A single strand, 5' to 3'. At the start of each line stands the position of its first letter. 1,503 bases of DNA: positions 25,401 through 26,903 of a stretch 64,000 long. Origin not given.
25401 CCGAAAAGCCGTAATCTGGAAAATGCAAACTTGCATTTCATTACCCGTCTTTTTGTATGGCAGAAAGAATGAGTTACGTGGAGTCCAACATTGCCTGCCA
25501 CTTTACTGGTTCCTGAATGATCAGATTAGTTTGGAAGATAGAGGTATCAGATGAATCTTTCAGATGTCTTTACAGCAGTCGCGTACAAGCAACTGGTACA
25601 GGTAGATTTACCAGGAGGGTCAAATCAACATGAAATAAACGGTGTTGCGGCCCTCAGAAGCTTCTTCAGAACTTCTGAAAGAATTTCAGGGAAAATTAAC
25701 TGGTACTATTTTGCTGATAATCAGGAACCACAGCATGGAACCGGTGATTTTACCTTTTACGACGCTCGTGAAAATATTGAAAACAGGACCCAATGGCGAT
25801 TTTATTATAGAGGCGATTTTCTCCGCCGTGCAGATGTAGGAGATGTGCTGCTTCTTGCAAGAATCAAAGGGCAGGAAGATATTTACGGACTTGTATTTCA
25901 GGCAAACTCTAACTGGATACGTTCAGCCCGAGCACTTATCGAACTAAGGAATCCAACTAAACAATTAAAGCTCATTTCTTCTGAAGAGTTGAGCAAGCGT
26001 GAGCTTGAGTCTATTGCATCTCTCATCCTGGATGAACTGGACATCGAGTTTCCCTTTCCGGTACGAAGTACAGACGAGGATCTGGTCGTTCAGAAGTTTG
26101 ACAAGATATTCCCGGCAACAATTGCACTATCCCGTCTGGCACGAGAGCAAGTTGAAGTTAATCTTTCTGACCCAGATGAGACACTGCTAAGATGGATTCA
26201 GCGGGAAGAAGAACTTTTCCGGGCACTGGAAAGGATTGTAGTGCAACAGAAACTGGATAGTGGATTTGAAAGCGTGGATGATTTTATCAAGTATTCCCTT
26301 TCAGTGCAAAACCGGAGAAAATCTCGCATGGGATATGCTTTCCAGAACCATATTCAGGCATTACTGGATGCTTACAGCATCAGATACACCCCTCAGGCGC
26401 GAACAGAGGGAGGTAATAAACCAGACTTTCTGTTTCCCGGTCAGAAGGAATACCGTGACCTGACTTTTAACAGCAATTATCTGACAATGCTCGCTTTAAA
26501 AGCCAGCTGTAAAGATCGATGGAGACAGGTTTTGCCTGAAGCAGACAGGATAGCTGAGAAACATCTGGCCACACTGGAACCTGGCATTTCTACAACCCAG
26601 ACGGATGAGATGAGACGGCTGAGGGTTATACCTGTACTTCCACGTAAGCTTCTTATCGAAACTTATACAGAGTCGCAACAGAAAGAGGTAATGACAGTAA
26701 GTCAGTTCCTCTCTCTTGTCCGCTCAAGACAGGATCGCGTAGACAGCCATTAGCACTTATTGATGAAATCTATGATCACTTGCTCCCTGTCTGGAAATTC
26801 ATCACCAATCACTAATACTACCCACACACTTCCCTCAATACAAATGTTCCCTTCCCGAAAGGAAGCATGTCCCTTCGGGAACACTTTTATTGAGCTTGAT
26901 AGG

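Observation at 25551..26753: Second, divergent EcoRII-C nuclease sharing a single Dcm methyltransferase with a canonical EcoRII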

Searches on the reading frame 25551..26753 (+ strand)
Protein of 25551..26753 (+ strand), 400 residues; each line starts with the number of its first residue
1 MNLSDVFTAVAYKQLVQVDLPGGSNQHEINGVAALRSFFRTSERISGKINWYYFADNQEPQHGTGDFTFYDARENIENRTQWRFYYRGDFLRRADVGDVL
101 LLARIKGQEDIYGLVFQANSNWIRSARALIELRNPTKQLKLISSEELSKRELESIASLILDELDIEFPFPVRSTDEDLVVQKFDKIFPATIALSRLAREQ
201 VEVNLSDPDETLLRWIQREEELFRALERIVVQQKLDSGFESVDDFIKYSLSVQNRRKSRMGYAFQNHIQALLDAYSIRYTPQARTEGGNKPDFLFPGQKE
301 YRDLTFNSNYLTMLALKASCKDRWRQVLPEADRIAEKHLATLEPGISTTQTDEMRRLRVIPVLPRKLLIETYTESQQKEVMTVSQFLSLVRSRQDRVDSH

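Call 3: search_protein_families(library=pfam, proteins=[window:25551-26753:+], max_evalue=0.01)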
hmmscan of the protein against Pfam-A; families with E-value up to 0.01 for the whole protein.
window:25551-26753:+ (400 aa): 1 family
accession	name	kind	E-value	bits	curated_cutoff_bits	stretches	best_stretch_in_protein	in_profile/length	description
PF09019.17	EcoRII-C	-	6.9e-64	215.3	25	1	223-387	1-165/165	EcoRII C terminal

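Call 5: search_protein_families(library=ncbifam, proteins=[window:25551-26753:+], max_evalue=0.01)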
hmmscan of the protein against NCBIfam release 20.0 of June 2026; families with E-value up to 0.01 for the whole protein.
window:25551-26753:+ (400 aa): 0 families

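Call 6: search_solved_structures(query=window:25551-26753:+, max_evalue=1, show_alignments=2)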
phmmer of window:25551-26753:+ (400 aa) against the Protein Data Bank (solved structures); distinct sequences matched with E-value up to 1: 4.
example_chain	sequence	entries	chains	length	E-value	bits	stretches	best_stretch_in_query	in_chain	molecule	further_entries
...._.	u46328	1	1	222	1.4e-40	142.8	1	187-388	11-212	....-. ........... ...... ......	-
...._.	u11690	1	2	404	5.8e-40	140.7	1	186-388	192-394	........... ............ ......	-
3bm3_A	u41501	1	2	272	0.0011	21.3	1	216-336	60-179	PspGI restriction endonuclease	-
2fqz_A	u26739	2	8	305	0.0088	18.4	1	249-360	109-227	R.Ecl18kI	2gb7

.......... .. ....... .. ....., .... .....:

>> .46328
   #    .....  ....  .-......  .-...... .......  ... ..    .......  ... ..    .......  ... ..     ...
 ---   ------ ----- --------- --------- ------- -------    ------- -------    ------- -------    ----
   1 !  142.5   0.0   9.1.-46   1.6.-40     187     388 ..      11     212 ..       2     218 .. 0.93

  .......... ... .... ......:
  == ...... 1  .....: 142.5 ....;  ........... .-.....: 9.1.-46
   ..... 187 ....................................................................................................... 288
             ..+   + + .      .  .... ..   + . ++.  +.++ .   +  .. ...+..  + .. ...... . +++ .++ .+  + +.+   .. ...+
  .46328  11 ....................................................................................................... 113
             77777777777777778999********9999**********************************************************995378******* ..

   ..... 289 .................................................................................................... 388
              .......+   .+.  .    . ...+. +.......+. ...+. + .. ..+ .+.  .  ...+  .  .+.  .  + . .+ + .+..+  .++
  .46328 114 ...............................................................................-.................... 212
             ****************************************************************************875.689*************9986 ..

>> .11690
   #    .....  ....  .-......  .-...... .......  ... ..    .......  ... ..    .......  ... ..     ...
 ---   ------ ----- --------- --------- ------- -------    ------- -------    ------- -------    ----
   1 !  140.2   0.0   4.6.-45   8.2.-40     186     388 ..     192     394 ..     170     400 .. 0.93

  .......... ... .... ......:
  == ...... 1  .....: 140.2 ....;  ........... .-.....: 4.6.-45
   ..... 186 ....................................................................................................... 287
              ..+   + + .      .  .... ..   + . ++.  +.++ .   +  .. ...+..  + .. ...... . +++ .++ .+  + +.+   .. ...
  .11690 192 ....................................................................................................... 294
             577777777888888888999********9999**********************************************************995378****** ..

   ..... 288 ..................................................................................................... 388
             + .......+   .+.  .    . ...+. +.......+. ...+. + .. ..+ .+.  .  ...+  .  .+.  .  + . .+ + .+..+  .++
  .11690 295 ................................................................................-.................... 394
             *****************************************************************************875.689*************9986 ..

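Call 7: search_protein_families(library=padloc, proteins=[window:25551-26753:+], max_evalue=0.01)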
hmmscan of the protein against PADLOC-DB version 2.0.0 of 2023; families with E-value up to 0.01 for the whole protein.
window:25551-26753:+ (400 aa): 2 families
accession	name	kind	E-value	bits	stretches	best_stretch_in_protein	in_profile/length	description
PDLC03467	REase_II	-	3.2e-38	129.9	1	184-355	190-362/365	Type II restriction enzyme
PDLC03545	REase_II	-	9.2e-06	23.4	1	221-337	65-180/272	Type II restriction enzyme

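Call 14: find_related_loci(query=window:25551-26753:+, collection=genome_contigs, flank=8000)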
Query window:25551-26753:+ (400 aa) in genome_contigs; peptide patterns used: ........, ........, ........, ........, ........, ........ (x = any residue, [..] = any of these).
43 stretches matched a pattern; 1 encode a relative of the query (tblastn E <= 1e-3); 1 distinct loci.
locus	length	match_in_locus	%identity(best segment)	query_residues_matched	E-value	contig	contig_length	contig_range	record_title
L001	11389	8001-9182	50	2-394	3e-135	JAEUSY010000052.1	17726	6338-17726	MAG: Flavobacteriales bacterium isolate new MAG-315 k141_3782779, whole genome shotgun sequence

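Call 19: search_protein_families(library=pfam, alignment_id=A2, max_evalue=0.001)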
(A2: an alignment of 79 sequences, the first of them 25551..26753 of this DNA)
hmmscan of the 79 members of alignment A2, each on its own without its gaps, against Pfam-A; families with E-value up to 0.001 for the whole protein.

A. member 1, window:25551-26753:+ (400 aa): 1 family
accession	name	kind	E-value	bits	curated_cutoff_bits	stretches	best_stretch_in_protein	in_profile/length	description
PF09019.17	EcoRII-C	-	6.9e-64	215.3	25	1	223-387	1-165/165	EcoRII C terminal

B. families by the number of members that match (of 79 scanned): 1 family
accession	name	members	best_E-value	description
PF09019.17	EcoRII-C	79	5.2e-72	EcoRII C terminal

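Call 29: predict_structure(alignment_id=A2)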
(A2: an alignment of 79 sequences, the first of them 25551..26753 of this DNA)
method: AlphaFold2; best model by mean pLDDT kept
length: 400 residues; sequences in the alignment: 79
mean_pLDDT: 94.8   pTM: 0.90
mean pLDDT of the five models: 94.8, 94.3, 94.3, 94.0, 93.3
residues with pLDDT >= 90: 359; 70-90: 41; 50-70: 0; < 50: 0
segments of 3 or more residues with pLDDT < 50: none
pLDDT, mean of each block of 10 residues (from residue 1): 92 96 86 92 96 93 96 94 94 96 93 96 92 90 93 85 82 95 97 98 97 96 96 98 98 95 98 98 98 98 98 96 92 98 93 97 96 96 98 97
secondary structure, 60 per line:
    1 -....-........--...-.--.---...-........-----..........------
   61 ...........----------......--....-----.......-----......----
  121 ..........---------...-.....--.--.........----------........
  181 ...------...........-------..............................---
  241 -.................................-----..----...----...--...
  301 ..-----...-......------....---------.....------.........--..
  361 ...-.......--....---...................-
elements in order: E7-14 E28-30 H32-39 E45-54 E61-71 E82-87 H90-93 E99-105 E111-116 H121-130 E140-142 H144-148 H154-162 H173-183 H190-200 H208-237 H242-274 E293-295 H298-302 E312-317 H324-327 E337-341 H348-356 E359-363 H365-371 H374-377 H383-399

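Call 34: fold_search(model_id=the predicted structure, library=pdb)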
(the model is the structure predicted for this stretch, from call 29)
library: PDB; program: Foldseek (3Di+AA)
matches with E <= 10: 371; with E <= 0.001: 12
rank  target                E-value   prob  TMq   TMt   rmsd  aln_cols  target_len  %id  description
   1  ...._B                1.4e-25  1.00  0.51  0.51  11.5       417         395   25  Crystal structure of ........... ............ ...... mutant R88A (released 2003-12-16)
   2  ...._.                3.5e-18  1.00  0.50  0.89   1.9       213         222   40  Crystal structure of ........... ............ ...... catalytic C-terminal domain in complex with cognate DNA (released 2009-09-22)
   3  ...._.                9.3e-17  1.00  0.45  0.48  11.7       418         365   24  Crystal structure of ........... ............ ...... mutant R88A (released 2003-12-16)
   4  2gb7_C                2.2e-10  1.00  0.45  0.60   7.1       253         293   20  Metal-depleted Ecl18kI in complex with uncleaved, modified DNA (released 2006-06-20)
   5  2gb7_B                2.9e-10  1.00  0.45  0.60   6.5       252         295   20  Metal-depleted Ecl18kI in complex with uncleaved, modified DNA (released 2006-06-20)
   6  2gb7_A                4.9e-10  1.00  0.46  0.62   6.3       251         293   20  Metal-depleted Ecl18kI in complex with uncleaved, modified DNA (released 2006-06-20)
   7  2fqz_B                5.7e-10  1.00  0.44  0.60   7.0       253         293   20  Metal-depleted Ecl18kI in complex with uncleaved DNA (released 2006-06-20)
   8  2fqz_C                1.3e-09  1.00  0.44  0.59   7.3       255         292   20  Metal-depleted Ecl18kI in complex with uncleaved DNA (released 2006-06-20)
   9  2fqz_A                2.6e-09  1.00  0.45  0.61   6.8       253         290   20  Metal-depleted Ecl18kI in complex with uncleaved DNA (released 2006-06-20)
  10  3bm3_B                3.0e-09  1.00  0.39  0.58   6.9       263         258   18  Restriction endonuclease PspGI-substrate DNA complex (released 2008-09-16)
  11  3bm3_A                8.6e-09  1.00  0.41  0.61   6.4       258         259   18  Restriction endonuclease PspGI-substrate DNA complex (released 2008-09-16)
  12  3hqf_A                2.0e-04  1.00  0.28  0.56   4.8       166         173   16  Crystal structure of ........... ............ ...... N-terminal effector-binding domain in complex with cognate DNA (released 2009-09-22)
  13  4i0u_H                2.9e-02  0.11  0.11  0.12  23.4       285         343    9  Improved structure of Thermotoga maritima CorA at 2.7 A resolution (released 2013-03-06)
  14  6fas_A                3.0e-02  0.99  0.20  0.62   4.1       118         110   14  Crystal structure of VAL1 B3 domain in complex with cognate DNA (released 2018-04-18)
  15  2bbj_A                3.6e-02  0.10  0.10  0.11  20.9       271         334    9  Crystal structure of the CorA Mg2+ transporter (released 2005-12-13)
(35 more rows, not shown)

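Call 39: find_encoding_contigs(protein=window:25551-26753:+, flank=6000, max_places=6)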
Protein window:25551-26753:+ (400 aa): no gene with exactly this product is on record in the collection.

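Call 57: list_cluster_members(proteins=[P0153, P0154, window:25551-26753:+])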
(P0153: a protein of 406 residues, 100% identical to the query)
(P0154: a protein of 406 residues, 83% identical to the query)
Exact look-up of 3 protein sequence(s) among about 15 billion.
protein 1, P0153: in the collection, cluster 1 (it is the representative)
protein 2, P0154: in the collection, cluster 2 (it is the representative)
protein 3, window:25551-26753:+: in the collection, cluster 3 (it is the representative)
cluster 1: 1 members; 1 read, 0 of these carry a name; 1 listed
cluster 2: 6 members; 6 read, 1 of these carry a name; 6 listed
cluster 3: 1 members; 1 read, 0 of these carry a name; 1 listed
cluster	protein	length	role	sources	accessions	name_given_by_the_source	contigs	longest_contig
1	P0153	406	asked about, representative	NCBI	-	-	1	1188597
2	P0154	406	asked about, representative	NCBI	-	-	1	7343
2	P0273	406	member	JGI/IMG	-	hypothetical protein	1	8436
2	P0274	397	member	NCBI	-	-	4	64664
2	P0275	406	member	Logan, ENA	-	-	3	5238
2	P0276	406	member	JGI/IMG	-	-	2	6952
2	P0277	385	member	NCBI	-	-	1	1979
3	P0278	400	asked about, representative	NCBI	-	-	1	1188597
